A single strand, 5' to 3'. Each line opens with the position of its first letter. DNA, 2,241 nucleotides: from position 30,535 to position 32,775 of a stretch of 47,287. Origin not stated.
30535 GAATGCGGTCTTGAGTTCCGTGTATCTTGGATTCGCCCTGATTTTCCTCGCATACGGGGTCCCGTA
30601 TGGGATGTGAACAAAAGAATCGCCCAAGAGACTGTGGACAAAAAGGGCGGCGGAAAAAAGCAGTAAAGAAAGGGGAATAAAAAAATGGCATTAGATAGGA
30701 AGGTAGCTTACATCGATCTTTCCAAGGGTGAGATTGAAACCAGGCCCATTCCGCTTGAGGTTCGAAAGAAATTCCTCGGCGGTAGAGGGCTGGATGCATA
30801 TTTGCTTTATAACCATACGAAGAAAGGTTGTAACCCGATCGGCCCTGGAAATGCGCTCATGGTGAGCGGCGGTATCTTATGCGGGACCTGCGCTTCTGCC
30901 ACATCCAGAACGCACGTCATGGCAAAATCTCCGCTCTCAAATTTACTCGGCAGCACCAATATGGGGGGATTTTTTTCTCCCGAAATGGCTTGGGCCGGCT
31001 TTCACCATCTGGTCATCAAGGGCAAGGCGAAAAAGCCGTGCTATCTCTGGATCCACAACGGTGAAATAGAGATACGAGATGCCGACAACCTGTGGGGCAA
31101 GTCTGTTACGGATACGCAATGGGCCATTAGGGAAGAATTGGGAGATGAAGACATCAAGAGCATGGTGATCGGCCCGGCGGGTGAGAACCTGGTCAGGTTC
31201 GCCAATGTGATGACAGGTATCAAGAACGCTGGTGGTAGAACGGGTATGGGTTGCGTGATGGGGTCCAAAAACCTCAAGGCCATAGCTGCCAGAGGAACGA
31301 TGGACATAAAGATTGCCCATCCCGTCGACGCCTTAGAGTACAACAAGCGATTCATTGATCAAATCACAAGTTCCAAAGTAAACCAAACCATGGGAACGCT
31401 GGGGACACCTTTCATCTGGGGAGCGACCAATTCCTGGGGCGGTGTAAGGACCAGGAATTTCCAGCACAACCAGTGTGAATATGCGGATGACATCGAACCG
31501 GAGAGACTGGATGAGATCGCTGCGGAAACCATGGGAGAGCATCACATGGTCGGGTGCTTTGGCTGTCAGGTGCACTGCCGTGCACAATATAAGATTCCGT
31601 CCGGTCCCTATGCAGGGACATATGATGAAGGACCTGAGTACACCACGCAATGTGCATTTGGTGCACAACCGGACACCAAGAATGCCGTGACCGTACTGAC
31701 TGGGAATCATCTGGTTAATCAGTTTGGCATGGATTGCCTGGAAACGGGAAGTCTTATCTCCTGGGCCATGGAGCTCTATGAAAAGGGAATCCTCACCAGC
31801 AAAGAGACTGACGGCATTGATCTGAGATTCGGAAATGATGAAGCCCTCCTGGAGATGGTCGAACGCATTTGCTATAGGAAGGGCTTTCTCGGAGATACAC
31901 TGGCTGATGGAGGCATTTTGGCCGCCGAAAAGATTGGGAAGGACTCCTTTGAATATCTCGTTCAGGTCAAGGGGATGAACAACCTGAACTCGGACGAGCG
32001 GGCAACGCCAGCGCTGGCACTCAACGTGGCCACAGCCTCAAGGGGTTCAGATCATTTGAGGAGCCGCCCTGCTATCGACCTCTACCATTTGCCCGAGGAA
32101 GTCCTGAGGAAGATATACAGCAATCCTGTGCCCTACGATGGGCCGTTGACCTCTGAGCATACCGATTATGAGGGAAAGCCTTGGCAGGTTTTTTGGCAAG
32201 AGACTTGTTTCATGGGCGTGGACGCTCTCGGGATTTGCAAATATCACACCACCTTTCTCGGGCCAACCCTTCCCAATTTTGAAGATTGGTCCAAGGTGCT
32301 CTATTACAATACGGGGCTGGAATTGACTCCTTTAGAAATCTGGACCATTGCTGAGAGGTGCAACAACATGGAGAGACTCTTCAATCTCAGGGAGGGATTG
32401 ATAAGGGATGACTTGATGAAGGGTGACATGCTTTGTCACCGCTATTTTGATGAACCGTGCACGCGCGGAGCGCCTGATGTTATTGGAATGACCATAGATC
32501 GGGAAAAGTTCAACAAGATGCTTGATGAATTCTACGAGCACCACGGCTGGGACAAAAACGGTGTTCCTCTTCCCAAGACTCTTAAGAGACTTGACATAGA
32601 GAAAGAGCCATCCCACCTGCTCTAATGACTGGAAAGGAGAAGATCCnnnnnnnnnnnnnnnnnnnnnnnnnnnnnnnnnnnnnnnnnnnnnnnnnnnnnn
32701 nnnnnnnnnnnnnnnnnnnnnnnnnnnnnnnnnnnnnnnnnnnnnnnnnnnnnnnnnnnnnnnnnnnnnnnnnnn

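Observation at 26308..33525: IclR-controlled cluster pairing two HdrA-like flavoproteins and an HdrC-like protein with a W-type AOR enzyme: BamB-like reductase or a bifurcation-driven acid/aldehyde oxidoreductase?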

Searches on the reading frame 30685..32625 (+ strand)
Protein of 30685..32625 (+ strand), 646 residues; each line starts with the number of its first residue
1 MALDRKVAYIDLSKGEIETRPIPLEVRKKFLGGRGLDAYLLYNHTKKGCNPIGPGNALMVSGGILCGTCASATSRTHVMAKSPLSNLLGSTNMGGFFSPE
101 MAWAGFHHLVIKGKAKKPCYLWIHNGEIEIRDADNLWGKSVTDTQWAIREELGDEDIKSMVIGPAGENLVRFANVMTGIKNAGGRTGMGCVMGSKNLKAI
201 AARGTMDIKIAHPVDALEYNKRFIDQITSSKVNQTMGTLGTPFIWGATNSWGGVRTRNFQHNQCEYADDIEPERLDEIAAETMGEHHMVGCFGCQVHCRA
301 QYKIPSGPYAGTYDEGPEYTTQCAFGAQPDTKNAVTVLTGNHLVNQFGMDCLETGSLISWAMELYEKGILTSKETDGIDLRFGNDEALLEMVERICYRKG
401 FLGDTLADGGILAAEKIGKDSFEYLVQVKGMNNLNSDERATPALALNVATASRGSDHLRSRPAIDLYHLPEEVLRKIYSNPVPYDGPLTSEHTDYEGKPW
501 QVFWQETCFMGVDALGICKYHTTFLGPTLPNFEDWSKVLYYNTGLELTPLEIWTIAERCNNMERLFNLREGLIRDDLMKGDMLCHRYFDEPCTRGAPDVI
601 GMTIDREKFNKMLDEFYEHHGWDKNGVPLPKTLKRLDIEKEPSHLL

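Call 5: search_protein_families(library=pfam, proteins=[window:30685-32625:+], max_evalue=0.01)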
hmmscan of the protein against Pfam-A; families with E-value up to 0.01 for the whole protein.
window:30685-32625:+ (646 aa): 2 families
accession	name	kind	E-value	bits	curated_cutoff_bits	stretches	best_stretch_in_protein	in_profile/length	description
PF01314.23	AFOR_C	-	1.1e-102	344.5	27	1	219-638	2-385/385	Aldehyde ferredoxin oxidoreductase, domains 2 & 3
PF02730.20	AFOR_N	-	2.4e-73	246.6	29.8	1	6-205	2-199/199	Aldehyde ferredoxin oxidoreductase, N-terminal domain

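Call 6: search_protein_families(library=ncbifam, proteins=[window:30685-32625:+], max_evalue=0.001)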
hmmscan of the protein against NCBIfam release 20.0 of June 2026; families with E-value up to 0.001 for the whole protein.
window:30685-32625:+ (646 aa): 2 families
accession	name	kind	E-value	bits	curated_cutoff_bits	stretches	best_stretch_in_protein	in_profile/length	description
NF007354.0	PRK09849.1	equivalog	3.9e-62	210.8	868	2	6-421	11-456/703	aldehyde ferredoxin oxidoreductase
NF040818.1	GAPOR_Arch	equivalog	3.7e-06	25.5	1300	0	38-127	30-122/654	glyceraldehyde-3-phosphate:ferredoxin oxidoreductase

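Call 8: search_solved_structures(query=window:30685-32625:+, max_evalue=0.001)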
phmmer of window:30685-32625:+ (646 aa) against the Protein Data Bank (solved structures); distinct sequences matched with E-value up to 0.001: 9.
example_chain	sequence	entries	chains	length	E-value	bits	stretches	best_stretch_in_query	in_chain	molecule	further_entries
1aor_A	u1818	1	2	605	4e-92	312.9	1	9-636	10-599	ALDEHYDE FERREDOXIN OXIDOREDUCTASE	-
9mqx_D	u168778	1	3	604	7.8e-91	308.6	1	6-637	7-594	Aldehyde:ferredoxin oxidoreductase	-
8c0z_A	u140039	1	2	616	1.4e-76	261.5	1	2-638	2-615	Aldehyde:ferredoxin oxidoreductase,tungsten-containing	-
1b25_A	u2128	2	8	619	8.9e-70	239.1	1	7-639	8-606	PROTEIN (FORMALDEHYDE FERREDOXIN OXIDOREDUCTASE) | FORMALDEHYDE FERREDOXIN OXIDOREDUCTASE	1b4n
9g7j_A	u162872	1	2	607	5.4e-67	229.9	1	3-639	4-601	Aldehyde ferredoxin oxidoreductase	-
4z3w_A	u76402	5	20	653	6.1e-61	209.9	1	7-425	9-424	Benzoyl-CoA reductase, putative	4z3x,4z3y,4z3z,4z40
6x6u_A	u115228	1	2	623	3.5e-58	200.7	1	4-459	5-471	Formaldehyde:ferredoxin oxidoreductase wor5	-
6x1o_A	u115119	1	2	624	3.6e-58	200.7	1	4-459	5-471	Formaldehyde:ferredoxin oxidoreductase wor5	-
9q1t_A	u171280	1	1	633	1.4e-56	195.4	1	6-472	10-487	Tungsten-dependent aldehyde oxidoreductase WOR83 from Haloferax volcanii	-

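Call 13: find_homologous_proteins(query=window:30685-32625:+, max_evalue=1e-30)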
Query window:30685-32625:+ (646 aa): 7945 proteins with E <= 1e-30 among 8000 candidates; the best 120 are listed.
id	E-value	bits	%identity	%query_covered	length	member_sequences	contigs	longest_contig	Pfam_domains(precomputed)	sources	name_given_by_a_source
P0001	0.0e+0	1476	94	100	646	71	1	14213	PF02730.21,PF01314.24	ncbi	-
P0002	0.0e+0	1399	89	100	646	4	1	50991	PF02730.21,PF01314.24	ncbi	-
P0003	0.0e+0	1381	88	100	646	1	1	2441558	PF02730.21,PF01314.24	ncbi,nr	ncbi:MAG: aldehyde ferredoxin oxidoreductase family protein [Deltaproteobacteria bacterium]|nr:MAG: 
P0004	0.0e+0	1338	85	100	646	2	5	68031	PF02730.21,PF01314.24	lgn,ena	-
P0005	0.0e+0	1317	83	100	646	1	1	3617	PF02730.21,PF01314.24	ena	-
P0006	0.0e+0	1316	84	100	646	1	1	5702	PF02730.21,PF01314.24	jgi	jgi:aldehyde:ferredoxin oxidoreductase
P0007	0.0e+0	1315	84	100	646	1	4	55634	PF02730.21,PF01314.24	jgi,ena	jgi:aldehyde:ferredoxin oxidoreductase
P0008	0.0e+0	1314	83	100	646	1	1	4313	PF02730.21,PF01314.24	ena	-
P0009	0.0e+0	1314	84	100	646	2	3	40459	PF02730.21,PF01314.24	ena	-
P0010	0.0e+0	1313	84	100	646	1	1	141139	PF02730.21,PF01314.24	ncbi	ncbi:MAG: aldehyde ferredoxin oxidoreductase family protein [Thermodesulfobacteriota bacterium]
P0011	0.0e+0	1313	84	100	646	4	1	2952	PF02730.21,PF01314.24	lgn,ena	-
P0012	0.0e+0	1313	84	100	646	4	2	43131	PF02730.21,PF01314.24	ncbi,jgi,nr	ncbi:MAG: aldehyde ferredoxin oxidoreductase family protein [Deltaproteobacteria bacterium]|nr:aldeh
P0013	0.0e+0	1312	83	100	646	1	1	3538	PF02730.21,PF01314.24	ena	-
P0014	0.0e+0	1307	83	100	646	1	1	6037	PF02730.21,PF01314.24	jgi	jgi:aldehyde:ferredoxin oxidoreductase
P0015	0.0e+0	1307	83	100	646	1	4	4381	PF02730.21,PF01314.24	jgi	jgi:aldehyde:ferredoxin oxidoreductase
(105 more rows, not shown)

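Call 15: find_related_loci(query=window:30685-32625:+, collection=genome_contigs, flank=10000)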
Query window:30685-32625:+ (646 aa) in genome_contigs; peptide patterns used: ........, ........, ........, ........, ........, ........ (x = any residue, [..] = any of these).
487 stretches matched a pattern; 474 encode a relative of the query (tblastn E <= 1e-3); the best 80 are kept; 80 distinct loci.
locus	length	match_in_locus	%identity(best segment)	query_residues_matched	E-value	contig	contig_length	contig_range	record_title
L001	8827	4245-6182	95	1-646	0e+0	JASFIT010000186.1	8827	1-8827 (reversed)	MAG: Desulfobacteraceae bacterium isolate D0608S20remetaG_Bin_205 D0608S20remetaG_FD_scaffold_2221_c1, whole genome shot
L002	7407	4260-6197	85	1-646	0e+0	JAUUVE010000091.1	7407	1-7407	MAG: Desulfobacteraceae bacterium isolate CSMAG_5 CSMAG_5_k127_1388647_length_7407_cov_10.0405, whole genome shotgun seq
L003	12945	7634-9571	84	1-646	0e+0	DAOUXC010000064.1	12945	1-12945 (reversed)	MAG TPA_asm: Desulfobacteraceae bacterium isolate CSMAG_891 CSMAG_891_k141_127395_length_12945_cov_32.6027, whole genome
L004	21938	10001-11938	84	1-646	0e+0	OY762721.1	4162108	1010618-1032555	MAG: Desulfatiglandales bacterium isolate 7b555824-8626-4373-9f6d-e46e1e23d1ce genome assembly, chromosome: 1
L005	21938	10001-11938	84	1-646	0e+0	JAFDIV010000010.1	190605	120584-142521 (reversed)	MAG: Deltaproteobacteria bacterium isolate Meg22_1618_Bin_54 Meg22_1618_Bin_54_scaffold_108, whole genome shotgun sequen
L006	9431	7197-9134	83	1-646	0e+0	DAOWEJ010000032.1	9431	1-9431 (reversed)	MAG TPA_asm: Deltaproteobacteria bacterium isolate CSMAG_1936 CSMAG_1936_k141_5737631_length_9431_cov_15.0000, whole gen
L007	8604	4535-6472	84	1-646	0e+0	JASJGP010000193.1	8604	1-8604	MAG: Desulfobacterales bacterium isolate ChS5.bin.48 ChesSed_k141_1590151, whole genome shotgun sequence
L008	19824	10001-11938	84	1-646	0e+0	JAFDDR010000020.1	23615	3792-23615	MAG: Deltaproteobacteria bacterium isolate Meg19_1012_Bin_18 Meg19_1012_Bin_18_scaffold_4728, whole genome shotgun seque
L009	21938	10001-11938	83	1-646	0e+0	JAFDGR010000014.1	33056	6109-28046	MAG: Deltaproteobacteria bacterium isolate Meg22_1012_Bin_323 Meg22_1012_Bin_323_scaffold_2765, whole genome shotgun seq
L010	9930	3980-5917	83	1-646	0e+0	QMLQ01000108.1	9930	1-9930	MAG: Deltaproteobacteria bacterium isolate B46_G9 B46_Guay9_scaffold_08559, whole genome shotgun sequence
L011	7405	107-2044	83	1-646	0e+0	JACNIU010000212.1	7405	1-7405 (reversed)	MAG: Desulfobacterales bacterium isolate NIOZ-UU19 NIOZ-UU_NODE_12567_length_7405_cov_17.0668, whole genome shotgun sequ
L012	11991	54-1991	82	1-646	0e+0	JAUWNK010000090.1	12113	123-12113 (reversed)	MAG: Desulfobacteraceae bacterium isolate CSMAG_2422 CSMAG_2422_k141_318793_length_12113_cov_22.0439, whole genome shotg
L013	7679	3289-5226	83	1-646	0e+0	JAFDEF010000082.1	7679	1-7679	MAG: Deltaproteobacteria bacterium isolate Meg19_1012_Bin_503 Meg19_1012_Bin_503_scaffold_40816, whole genome shotgun se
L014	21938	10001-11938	83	1-646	0e+0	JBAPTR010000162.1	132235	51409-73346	MAG: Desulfatiglandaceae bacterium isolate MFD01219_ilm_asm_bin15 k127_263108, whole genome shotgun sequence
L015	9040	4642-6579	83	1-646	0e+0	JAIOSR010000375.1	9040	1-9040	MAG: Desulfobacterales bacterium isolate SMBSF49 bin_33_k127_689351, whole genome shotgun sequence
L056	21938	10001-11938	80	1-646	0e+0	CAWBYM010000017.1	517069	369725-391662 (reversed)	MAG: uncultured delta proteobacterium isolate MFD09779.bin.1.24 genome assembly, contig: contig_5253, whole genome shotg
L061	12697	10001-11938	80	1-646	0e+0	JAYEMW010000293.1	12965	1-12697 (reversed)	MAG: Thermodesulfobacteriota bacterium isolate MAG071 MAG071_293, whole genome shotgun sequence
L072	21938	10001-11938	80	1-646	0e+0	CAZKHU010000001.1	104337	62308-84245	MAG TPA_asm: uncultured Syntrophus sp. isolate binchicken_co220_86 genome assembly, contig: NODE_72_length_104337_cov_9.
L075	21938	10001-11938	79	1-646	0e+0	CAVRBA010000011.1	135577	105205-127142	MAG: uncultured delta proteobacterium isolate MFD03551.bin.2.4 genome assembly, contig: contig_19696, whole genome shotg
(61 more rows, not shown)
